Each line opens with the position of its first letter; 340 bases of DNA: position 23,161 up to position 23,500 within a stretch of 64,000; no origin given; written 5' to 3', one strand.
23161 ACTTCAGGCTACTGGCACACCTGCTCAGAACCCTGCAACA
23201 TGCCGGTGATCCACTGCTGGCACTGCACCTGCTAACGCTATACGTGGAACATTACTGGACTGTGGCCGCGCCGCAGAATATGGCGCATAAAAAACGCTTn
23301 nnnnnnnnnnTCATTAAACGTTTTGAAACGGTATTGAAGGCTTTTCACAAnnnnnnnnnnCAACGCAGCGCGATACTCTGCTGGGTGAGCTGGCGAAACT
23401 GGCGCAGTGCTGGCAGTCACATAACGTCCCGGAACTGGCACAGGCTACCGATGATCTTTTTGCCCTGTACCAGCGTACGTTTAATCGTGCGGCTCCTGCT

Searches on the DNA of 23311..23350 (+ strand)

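Call 25: search_dna_similar(query=window:23311-23350:+, collection=ecoli_genomes, mode=near, max_evalue=10, max_rows=5)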
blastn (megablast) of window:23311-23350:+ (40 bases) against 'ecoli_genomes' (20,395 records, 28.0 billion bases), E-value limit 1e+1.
Records with a match: 138; places in all: 138; records where one place covers at least 80% of the query: 138.
Genomes with a match: 138 of 5426; with a place that covers at least 80% of the query: 138. Places per genome that has any: lowest 1, median 1, highest 1. On chromosomes: 138 places; on plasmids: 0.
Best place of each record, by identity: >=99% 138.
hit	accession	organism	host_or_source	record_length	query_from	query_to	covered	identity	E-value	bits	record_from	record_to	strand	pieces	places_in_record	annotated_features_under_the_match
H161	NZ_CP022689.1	Escherichia coli strain CDC#03-98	missing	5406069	1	40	100%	100.0%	9e-12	75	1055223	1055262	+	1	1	tssA: type VI secretion system protein TssA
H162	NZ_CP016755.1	Escherichia coli strain FORC_044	Homo sapiens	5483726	1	40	100%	100.0%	9e-12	75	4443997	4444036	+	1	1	tssA: type VI secretion system protein TssA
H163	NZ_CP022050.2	Escherichia coli O157 strain FDAARGOS_293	Homo sapiens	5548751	1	40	100%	100.0%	9e-12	75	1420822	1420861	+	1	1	tssA: type VI secretion system protein TssA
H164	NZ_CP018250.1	Escherichia coli strain 10671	Cattle faeces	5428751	1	40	100%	100.0%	9e-12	75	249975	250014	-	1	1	tssA: type VI secretion system protein TssA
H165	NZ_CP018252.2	Escherichia coli strain 9000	Cattle faeces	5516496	1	40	100%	100.0%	9e-12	75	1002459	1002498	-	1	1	tssA: type VI secretion system protein TssA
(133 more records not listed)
